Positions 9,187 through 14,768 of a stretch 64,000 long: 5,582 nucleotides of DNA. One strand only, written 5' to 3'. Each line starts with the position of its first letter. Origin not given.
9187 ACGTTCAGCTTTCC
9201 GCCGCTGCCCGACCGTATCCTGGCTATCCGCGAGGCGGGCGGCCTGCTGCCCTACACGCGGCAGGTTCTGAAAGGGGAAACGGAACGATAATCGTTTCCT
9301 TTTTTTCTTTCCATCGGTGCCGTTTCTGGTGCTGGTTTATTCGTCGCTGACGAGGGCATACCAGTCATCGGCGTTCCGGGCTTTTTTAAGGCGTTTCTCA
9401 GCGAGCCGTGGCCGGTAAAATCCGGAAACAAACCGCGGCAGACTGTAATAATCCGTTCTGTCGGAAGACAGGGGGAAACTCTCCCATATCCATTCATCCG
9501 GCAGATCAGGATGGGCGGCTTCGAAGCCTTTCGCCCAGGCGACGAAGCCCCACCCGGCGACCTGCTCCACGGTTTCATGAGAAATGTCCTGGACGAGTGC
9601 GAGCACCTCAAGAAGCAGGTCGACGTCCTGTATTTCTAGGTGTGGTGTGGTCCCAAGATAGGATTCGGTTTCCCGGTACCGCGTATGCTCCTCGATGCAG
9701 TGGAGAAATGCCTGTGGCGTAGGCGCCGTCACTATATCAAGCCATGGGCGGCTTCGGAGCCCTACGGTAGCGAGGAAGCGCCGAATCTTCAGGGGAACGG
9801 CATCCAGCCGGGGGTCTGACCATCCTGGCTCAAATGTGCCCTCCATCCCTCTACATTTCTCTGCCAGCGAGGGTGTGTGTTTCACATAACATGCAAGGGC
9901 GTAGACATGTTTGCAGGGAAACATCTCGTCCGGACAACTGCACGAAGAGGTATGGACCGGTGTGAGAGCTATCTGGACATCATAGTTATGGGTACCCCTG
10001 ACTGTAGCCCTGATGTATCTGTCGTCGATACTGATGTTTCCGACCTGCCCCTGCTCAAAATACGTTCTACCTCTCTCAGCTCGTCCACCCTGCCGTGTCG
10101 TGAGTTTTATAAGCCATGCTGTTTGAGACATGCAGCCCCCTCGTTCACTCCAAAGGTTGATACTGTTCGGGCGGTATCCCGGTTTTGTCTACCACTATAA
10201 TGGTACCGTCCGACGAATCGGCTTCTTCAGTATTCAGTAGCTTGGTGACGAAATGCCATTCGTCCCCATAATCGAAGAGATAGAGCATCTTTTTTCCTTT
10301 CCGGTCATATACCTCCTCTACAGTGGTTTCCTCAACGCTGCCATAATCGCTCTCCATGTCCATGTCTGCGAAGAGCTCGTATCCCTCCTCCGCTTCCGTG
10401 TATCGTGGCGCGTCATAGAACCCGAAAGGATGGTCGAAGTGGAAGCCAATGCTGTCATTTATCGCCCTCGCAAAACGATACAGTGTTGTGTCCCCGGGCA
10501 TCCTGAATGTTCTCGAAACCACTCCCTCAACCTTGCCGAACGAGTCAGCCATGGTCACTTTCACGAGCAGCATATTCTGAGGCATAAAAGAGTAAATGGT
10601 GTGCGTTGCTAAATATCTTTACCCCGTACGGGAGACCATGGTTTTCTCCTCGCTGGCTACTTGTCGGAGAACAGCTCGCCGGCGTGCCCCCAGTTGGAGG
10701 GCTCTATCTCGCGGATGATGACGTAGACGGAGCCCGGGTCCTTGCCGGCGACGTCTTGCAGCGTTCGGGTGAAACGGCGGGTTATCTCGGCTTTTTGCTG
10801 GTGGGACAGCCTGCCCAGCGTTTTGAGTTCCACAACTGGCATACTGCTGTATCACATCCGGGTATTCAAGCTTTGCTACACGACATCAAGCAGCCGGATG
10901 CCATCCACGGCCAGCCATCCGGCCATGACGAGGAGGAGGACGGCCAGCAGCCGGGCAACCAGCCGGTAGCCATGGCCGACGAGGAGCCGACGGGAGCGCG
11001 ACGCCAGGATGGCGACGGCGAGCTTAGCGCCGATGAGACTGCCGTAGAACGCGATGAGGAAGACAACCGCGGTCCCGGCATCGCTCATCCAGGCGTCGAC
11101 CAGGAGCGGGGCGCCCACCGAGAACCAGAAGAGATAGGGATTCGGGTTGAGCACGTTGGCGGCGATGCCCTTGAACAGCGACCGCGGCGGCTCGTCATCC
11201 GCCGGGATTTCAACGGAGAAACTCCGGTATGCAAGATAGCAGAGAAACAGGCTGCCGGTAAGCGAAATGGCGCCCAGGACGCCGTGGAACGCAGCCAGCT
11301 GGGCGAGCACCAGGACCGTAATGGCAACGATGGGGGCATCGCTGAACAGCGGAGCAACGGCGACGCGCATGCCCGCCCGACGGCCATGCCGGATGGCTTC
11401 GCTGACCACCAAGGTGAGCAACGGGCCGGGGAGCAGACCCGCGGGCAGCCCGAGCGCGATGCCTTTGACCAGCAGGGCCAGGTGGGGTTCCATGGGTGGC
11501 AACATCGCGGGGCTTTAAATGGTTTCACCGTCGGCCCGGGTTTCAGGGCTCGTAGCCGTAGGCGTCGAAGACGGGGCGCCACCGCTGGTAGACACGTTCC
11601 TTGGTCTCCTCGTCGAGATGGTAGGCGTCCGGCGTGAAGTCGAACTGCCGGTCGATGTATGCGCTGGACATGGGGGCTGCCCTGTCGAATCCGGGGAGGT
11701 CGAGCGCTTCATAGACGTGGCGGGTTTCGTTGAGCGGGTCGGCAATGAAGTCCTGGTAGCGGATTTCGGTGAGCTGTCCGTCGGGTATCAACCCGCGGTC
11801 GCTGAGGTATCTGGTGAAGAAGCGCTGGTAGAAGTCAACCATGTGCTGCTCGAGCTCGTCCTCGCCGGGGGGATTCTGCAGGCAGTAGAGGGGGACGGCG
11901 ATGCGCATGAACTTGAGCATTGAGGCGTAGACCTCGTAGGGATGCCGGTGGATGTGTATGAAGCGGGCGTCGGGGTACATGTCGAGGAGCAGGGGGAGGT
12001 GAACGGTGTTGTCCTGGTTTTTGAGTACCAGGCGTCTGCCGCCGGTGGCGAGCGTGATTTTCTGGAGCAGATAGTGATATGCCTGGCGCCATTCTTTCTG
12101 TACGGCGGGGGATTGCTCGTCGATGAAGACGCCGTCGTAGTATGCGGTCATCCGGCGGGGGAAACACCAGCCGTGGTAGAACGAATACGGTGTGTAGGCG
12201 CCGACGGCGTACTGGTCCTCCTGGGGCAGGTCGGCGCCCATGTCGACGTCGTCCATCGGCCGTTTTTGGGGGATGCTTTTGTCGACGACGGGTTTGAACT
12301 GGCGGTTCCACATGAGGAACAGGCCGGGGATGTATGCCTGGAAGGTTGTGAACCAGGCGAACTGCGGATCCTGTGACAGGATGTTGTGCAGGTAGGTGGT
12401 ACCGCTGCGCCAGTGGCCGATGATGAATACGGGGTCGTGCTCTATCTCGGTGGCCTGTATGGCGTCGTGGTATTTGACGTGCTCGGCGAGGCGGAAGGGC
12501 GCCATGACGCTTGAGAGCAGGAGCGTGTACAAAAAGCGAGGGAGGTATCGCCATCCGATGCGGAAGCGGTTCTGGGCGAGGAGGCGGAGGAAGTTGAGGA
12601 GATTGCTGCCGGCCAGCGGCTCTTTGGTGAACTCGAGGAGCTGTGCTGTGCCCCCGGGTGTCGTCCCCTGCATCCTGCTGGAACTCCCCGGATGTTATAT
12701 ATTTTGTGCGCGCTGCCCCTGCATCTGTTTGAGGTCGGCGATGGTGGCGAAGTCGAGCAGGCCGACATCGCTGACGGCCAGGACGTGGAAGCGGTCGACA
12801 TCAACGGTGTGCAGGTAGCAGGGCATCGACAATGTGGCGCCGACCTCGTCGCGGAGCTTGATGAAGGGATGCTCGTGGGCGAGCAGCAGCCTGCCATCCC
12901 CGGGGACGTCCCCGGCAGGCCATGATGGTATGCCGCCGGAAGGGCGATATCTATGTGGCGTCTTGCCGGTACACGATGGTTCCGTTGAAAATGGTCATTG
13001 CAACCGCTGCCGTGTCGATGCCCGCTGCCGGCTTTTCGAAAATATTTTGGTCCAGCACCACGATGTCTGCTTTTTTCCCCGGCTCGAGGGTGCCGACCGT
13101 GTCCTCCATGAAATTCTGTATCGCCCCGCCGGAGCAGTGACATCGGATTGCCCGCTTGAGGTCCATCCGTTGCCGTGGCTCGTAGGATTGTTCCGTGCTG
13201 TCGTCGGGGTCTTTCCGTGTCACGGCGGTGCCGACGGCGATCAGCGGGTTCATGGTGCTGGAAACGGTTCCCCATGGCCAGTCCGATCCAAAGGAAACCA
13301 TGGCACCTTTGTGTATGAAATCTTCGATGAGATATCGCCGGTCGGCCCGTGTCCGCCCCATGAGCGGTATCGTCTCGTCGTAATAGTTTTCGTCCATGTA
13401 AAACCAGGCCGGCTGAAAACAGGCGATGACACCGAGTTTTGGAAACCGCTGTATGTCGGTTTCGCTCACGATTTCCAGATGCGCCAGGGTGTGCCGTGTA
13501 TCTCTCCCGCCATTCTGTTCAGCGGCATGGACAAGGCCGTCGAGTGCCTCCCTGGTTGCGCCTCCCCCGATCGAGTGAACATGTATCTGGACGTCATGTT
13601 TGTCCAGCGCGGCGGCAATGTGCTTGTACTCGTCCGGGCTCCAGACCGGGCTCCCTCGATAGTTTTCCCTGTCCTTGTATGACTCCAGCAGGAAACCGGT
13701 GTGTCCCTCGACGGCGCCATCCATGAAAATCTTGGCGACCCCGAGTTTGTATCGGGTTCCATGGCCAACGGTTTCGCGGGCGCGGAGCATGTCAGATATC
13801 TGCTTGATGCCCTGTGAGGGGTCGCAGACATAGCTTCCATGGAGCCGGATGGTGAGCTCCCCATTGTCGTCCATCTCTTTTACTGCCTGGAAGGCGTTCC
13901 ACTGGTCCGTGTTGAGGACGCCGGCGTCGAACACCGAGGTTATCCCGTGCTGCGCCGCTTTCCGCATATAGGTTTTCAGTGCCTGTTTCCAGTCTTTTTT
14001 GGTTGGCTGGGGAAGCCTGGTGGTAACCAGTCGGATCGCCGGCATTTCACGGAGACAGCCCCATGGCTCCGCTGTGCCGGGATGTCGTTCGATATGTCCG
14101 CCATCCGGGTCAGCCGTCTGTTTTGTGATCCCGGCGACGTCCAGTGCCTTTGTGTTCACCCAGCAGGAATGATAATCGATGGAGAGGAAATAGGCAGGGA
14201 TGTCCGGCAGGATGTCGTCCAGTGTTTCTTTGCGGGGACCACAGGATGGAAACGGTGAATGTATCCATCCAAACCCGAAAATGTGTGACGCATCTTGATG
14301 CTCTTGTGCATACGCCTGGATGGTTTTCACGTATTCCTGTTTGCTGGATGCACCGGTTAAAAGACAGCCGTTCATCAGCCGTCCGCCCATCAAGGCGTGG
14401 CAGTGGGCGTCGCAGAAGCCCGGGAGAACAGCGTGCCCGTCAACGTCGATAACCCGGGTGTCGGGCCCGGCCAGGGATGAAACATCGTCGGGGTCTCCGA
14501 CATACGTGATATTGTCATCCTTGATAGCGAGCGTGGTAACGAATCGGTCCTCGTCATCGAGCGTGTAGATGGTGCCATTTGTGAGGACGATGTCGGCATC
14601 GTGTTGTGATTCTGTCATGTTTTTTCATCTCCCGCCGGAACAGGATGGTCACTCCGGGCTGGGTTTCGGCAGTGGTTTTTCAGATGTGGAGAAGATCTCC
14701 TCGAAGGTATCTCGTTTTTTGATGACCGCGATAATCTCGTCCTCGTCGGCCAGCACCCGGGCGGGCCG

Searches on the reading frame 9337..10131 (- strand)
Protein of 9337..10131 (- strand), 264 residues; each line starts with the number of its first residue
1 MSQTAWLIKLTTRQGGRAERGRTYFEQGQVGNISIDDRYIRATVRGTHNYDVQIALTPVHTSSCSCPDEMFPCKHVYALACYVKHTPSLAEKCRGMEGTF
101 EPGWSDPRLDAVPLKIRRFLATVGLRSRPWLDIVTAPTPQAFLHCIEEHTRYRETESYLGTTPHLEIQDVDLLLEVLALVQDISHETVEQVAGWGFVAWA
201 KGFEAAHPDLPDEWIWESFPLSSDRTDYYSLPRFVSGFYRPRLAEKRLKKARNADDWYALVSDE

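Call 66: search_protein_families(library=pfam, proteins=[window:9337-10131:-], max_evalue=0.001)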
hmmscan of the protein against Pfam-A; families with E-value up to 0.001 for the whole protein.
window:9337-10131:- (264 aa): 1 family
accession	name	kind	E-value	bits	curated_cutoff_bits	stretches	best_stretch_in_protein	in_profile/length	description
PF04434.22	SWIM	-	2.5e-05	24.1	19.6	1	60-80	11-34/38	SWIM zinc finger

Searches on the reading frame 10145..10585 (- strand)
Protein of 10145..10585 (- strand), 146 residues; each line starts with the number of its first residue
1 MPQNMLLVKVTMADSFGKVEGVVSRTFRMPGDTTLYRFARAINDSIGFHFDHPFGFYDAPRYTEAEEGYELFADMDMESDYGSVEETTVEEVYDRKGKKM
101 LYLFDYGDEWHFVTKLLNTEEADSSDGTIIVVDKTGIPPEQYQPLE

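Call 66: search_protein_families(library=pfam, proteins=[window:10145-10585:-], max_evalue=0.001)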
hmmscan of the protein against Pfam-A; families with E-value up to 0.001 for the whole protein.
window:10145-10585:- (146 aa): 1 family
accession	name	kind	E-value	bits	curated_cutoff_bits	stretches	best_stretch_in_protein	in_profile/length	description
PF07929.16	PRiA4_ORF3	-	9.1e-14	52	26.6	1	19-140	12-130/173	Plasmid pRiA4b ORF-3-like protein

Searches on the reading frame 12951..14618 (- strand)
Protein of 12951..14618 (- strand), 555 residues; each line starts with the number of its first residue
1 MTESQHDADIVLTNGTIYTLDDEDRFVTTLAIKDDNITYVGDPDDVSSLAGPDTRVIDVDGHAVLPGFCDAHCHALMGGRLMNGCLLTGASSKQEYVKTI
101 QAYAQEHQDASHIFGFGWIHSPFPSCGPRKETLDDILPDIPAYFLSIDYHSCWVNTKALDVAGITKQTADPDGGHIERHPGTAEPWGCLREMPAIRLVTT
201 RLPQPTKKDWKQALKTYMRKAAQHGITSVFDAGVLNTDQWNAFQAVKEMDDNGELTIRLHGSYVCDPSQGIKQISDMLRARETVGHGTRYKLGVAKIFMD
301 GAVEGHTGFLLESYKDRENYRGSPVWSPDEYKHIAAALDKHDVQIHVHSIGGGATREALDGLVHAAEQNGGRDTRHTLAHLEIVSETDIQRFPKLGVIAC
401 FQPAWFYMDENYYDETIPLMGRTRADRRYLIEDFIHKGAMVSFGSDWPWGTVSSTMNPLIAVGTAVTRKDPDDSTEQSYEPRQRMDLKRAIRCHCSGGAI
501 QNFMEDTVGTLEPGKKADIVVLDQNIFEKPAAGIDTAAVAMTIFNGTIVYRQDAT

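Call 66: search_protein_families(library=pfam, proteins=[window:12951-14618:-], max_evalue=0.001)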
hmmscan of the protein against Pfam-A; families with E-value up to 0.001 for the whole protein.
window:12951-14618:- (555 aa): 2 families
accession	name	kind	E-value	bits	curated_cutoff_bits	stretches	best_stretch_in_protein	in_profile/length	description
PF07969.17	Amidohydro_3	-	4.5e-84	284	29.7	1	55-550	1-472/472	Amidohydrolase family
PF01979.26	Amidohydro_1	-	2.8e-23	83.1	25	1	207-549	31-345/345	Amidohydrolase family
